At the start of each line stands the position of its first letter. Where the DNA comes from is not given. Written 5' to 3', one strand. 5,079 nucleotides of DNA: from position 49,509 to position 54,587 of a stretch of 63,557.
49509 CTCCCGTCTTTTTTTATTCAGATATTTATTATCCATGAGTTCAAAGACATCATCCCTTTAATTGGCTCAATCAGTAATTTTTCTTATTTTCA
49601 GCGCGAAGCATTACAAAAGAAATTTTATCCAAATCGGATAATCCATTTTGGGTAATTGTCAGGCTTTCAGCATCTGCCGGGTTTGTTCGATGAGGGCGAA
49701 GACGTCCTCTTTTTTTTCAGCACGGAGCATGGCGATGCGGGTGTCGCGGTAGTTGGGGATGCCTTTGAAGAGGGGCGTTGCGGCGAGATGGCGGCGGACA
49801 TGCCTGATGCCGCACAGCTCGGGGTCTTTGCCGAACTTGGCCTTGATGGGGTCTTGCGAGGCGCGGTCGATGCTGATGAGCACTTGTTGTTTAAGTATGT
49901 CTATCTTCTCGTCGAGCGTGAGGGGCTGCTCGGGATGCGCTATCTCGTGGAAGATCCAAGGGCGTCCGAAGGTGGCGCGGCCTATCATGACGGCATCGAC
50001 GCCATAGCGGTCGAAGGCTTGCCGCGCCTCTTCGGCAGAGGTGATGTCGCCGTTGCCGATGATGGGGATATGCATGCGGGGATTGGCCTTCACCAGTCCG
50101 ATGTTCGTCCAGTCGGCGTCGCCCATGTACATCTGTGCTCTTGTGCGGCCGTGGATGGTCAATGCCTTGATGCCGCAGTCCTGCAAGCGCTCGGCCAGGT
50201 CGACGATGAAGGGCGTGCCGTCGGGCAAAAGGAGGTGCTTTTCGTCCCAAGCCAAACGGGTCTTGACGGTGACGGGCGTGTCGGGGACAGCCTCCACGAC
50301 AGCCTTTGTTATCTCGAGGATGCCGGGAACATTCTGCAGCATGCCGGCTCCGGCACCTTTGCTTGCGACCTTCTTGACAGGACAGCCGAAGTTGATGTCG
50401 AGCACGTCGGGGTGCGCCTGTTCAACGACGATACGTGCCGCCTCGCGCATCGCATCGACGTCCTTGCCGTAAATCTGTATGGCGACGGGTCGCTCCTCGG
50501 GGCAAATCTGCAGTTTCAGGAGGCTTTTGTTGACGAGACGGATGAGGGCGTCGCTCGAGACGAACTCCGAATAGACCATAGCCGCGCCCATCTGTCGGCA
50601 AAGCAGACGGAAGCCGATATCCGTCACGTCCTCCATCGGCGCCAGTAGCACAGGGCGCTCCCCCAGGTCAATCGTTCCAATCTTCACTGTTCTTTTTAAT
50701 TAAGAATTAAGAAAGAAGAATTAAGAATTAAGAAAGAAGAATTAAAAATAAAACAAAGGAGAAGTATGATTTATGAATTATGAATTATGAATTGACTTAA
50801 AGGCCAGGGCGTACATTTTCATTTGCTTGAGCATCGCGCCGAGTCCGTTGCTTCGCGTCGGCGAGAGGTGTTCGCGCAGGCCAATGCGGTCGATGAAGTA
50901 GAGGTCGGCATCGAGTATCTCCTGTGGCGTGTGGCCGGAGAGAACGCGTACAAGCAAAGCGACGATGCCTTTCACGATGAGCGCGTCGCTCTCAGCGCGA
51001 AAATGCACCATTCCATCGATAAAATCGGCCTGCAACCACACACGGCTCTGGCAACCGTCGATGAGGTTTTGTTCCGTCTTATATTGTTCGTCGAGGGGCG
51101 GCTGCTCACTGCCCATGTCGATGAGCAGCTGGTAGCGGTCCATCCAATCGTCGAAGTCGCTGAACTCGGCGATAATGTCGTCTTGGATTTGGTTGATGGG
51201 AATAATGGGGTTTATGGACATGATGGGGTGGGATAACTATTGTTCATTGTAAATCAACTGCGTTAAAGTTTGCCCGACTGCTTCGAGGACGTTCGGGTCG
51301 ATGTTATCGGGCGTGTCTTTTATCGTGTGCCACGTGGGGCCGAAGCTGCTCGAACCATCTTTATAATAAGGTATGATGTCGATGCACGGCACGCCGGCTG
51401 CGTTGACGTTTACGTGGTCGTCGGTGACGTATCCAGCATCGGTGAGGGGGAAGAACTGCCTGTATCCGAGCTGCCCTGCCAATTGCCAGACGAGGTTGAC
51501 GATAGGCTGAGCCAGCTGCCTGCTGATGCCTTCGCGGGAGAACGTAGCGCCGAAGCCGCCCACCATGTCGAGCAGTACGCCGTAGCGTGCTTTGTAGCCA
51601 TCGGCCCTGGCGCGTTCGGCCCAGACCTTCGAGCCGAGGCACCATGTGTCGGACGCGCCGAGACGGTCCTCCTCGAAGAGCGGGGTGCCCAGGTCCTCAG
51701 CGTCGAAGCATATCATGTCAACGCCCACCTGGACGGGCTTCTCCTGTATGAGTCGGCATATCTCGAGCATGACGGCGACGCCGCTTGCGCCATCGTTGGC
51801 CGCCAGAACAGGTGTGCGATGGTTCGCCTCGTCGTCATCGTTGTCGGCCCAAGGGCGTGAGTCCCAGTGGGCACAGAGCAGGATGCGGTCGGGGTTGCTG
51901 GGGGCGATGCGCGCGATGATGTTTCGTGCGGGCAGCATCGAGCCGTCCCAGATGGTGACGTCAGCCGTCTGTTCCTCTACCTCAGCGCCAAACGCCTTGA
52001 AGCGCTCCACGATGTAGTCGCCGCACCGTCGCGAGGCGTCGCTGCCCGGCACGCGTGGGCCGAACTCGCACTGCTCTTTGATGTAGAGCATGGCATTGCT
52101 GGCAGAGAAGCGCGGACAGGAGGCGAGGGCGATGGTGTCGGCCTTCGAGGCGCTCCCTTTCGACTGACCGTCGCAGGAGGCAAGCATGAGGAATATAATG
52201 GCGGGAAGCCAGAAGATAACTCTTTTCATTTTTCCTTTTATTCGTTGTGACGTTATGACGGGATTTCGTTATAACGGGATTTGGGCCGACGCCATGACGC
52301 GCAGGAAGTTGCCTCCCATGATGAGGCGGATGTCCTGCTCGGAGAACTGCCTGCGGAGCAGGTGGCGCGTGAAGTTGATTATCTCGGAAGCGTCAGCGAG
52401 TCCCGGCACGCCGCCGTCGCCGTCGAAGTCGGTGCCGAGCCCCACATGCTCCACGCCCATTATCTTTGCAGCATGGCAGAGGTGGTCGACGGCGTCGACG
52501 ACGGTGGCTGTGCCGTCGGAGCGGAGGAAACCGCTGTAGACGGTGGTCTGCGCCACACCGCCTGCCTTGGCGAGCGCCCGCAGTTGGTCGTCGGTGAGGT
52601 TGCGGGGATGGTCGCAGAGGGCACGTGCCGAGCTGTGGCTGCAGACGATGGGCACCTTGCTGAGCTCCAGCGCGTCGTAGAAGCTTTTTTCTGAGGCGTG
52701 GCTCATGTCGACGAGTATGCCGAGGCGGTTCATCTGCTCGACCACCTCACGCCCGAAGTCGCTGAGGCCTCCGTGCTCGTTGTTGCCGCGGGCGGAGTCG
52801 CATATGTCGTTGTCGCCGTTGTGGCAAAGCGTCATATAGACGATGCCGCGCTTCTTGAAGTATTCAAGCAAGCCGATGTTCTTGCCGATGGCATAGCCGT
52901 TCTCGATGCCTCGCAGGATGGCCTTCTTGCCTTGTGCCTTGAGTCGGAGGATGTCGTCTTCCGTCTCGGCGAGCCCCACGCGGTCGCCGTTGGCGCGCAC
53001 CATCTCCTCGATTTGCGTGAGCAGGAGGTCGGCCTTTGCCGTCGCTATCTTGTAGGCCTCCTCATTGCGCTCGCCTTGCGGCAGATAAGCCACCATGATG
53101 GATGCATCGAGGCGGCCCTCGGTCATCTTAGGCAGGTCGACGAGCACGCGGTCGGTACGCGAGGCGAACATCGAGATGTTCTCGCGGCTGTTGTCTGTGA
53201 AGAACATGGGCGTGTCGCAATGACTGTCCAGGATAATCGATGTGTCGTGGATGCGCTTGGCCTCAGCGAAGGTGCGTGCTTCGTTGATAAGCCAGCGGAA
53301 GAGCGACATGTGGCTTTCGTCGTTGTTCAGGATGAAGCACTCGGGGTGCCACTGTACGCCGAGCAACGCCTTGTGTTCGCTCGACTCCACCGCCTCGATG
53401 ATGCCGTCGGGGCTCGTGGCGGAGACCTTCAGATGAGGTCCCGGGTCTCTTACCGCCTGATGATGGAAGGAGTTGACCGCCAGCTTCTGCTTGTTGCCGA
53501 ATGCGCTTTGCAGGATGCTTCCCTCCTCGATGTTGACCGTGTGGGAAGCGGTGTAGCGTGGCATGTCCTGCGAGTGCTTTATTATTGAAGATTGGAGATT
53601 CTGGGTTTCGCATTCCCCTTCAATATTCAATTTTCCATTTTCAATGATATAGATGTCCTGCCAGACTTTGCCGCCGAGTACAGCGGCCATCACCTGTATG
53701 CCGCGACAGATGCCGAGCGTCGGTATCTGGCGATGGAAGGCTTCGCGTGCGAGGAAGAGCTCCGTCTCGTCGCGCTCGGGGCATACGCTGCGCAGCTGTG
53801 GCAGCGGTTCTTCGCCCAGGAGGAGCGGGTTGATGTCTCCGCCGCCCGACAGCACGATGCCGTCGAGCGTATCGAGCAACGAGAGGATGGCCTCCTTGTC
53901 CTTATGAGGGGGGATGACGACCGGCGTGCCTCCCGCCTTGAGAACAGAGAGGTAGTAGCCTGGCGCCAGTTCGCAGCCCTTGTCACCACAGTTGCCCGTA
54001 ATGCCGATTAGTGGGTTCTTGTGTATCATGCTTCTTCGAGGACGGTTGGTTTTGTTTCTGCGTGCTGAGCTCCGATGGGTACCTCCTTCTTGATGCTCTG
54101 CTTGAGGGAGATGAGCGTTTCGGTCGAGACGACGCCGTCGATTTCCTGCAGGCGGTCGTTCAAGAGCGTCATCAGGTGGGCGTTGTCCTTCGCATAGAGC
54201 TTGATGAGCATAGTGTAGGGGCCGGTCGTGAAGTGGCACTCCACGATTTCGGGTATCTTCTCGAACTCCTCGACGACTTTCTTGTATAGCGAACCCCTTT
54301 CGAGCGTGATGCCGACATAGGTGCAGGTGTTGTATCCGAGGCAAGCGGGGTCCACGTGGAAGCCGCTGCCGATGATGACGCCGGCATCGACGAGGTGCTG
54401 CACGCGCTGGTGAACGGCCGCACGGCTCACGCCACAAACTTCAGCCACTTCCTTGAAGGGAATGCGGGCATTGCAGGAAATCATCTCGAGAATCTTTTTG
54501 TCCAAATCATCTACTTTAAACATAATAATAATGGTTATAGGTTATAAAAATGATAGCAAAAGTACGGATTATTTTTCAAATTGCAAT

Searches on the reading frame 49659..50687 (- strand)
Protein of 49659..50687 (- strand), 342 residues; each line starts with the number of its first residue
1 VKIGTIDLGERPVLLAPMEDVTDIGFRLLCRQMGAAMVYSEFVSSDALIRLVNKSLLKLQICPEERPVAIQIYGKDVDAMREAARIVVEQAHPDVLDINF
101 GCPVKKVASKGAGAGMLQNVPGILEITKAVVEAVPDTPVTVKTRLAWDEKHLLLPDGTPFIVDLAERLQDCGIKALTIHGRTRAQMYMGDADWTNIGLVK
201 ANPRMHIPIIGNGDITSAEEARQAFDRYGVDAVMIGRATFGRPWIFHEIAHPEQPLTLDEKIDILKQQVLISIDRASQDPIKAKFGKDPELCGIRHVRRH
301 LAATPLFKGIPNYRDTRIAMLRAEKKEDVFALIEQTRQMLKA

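Call 16: search_protein_families(library=pfam, proteins=[window:49659-50687:-], max_evalue=0.001)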
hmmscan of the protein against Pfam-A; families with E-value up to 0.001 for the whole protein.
window:49659-50687:- (342 aa): 2 families
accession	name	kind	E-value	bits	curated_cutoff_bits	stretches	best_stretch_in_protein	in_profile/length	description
PF01207.24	Dus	-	3.6e-75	253.4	20.4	1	14-324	1-293/311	Dihydrouridine synthase (Dus)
PF01180.27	DHO_dh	-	1.6e-05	24.7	27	0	201-250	235-284/291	Dihydroorotate dehydrogenase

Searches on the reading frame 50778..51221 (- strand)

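Call 16: search_protein_families(library=pfam, proteins=[window:50778-51221:-], max_evalue=0.001)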
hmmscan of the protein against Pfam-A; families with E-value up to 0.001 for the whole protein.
window:50778-51221:- (147 aa): 1 family
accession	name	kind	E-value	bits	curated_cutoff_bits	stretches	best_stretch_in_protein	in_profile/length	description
PF02657.20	SufE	-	1.4e-49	167.3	27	1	18-136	2-120/121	Fe-S metabolism associated domain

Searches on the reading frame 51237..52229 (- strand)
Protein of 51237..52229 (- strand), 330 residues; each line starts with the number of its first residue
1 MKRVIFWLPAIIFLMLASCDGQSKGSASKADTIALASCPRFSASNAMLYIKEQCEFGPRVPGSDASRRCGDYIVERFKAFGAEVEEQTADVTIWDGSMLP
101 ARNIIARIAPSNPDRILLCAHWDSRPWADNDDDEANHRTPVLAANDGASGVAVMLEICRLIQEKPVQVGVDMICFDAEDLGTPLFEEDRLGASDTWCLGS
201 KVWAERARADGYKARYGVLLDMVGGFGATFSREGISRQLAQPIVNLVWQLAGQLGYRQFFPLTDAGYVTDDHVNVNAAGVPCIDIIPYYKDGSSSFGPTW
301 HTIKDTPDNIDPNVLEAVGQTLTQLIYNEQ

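Call 16: search_protein_families(library=pfam, proteins=[window:51237-52229:-], max_evalue=0.001)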
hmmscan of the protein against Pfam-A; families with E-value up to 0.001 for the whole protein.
window:51237-52229:- (330 aa): 1 family
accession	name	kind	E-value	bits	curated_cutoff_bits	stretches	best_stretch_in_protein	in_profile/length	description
PF04389.22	Peptidase_M28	-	2.1e-35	122.6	21.3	1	103-325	1-192/193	Peptidase family M28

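Call 18: search_protein_families(library=ncbifam, proteins=[window:51237-52229:-], max_evalue=10)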
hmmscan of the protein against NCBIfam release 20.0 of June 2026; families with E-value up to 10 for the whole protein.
window:51237-52229:- (330 aa): 4 families
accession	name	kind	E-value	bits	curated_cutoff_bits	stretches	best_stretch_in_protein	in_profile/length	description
NF007568.0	PRK10199.1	equivalog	4e-07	29.6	298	1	59-182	47-179/346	aminopeptidase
TIGR01900.1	dapE-gram_pos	equivalog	0.0001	21.3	304.2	1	102-180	46-125/351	succinyl-diaminopimelate desuccinylase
NF050142.1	PG1828_fam_lipo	equivalog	0.035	14.8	50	1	1-37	1-37/59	PG1828 family lipoprotein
NF004788.0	PRK06133.1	subfamily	0.086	11.7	349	1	68-124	68-117/417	glutamate carboxypeptidase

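Call 79: search_solved_structures(query=window:51237-52229:-, max_evalue=0.001)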
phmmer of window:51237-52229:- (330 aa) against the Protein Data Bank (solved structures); distinct sequences matched with E-value up to 0.001: 46.
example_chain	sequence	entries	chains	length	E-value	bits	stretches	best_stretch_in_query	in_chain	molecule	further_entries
3gux_A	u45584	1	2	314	3.5e-98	332.2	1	21-329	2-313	putative Zn-dependent exopeptidase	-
4fuu_A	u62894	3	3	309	5.7e-94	318.3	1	21-330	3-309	Leucine aminopeptidase | Glutamine cyclotransferase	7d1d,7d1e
6qro_A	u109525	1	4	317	2.8e-91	309.5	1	27-329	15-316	Glutamine cyclotransferase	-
3tc8_A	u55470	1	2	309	8.1e-89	301.4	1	33-328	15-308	Leucine aminopeptidase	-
6qql_A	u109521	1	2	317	1.1e-80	274.6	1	32-325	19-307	Glutamine cyclotransferase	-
7cje_A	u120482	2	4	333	1.4e-80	274.4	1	32-325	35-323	Glutamine cyclotransferase-related protein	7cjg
7d1b_A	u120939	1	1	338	2.7e-38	135.3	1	44-323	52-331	Leucine aminopeptidase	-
2zee_A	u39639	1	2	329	4.7e-09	39.2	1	59-322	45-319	Glutaminyl-peptide cyclotransferase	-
7d18_A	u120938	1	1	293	7.8e-09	38.5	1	40-326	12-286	Peptidase M28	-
7coz_A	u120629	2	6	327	1.9e-08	37.2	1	59-322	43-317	Glutaminyl-peptide cyclotransferase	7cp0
4yu9_A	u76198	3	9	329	1.9e-08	37.1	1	59-322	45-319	Glutaminyl-peptide cyclotransferase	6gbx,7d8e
2zeg_A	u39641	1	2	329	2.1e-08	37.1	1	59-322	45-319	Glutaminyl-peptide cyclotransferase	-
9fxg_A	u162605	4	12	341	2.2e-08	37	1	59-322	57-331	Glutaminyl-peptide cyclotransferase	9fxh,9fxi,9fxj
3pbe_A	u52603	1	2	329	2.3e-08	36.9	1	59-322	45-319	Glutaminyl-peptide cyclotransferase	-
4ywy_A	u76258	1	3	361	2.6e-08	36.7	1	59-322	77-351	Glutaminyl-peptide cyclotransferase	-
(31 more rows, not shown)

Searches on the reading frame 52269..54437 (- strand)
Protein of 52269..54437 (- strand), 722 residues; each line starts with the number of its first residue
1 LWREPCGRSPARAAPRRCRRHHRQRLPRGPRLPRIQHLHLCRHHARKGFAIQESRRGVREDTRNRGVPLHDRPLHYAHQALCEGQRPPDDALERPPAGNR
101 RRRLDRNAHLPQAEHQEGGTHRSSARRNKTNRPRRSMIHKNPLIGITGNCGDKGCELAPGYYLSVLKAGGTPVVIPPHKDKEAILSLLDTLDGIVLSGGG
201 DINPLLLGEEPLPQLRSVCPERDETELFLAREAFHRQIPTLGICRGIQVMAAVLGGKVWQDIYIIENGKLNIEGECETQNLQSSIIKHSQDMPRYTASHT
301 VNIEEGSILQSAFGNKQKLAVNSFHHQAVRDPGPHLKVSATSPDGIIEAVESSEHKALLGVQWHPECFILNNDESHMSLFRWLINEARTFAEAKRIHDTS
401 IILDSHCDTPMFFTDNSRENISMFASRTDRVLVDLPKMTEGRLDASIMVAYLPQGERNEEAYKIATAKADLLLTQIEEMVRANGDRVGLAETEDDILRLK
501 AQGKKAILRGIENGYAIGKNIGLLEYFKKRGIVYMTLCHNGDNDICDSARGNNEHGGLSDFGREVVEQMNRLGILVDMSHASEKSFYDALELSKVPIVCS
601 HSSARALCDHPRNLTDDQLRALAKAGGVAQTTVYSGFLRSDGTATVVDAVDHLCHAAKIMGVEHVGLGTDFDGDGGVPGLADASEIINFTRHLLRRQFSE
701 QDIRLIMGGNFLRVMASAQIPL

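Call 16: search_protein_families(library=pfam, proteins=[window:52269-54437:-], max_evalue=0.001)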
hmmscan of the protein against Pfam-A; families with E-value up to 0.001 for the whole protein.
window:52269-54437:- (722 aa): 3 families
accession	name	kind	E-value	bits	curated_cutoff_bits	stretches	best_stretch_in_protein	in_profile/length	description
PF01244.27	Peptidase_M19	-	1.1e-101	340.7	26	1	396-716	2-318/319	Membrane dipeptidase (Peptidase family M19)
PF07722.19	Peptidase_C26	-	7.6e-61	206.1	20.5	1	157-366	25-219/219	Peptidase C26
PF00117.34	GATase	-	4.4e-16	59.5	22.8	1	172-377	24-183/190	Glutamine amidotransferase class-I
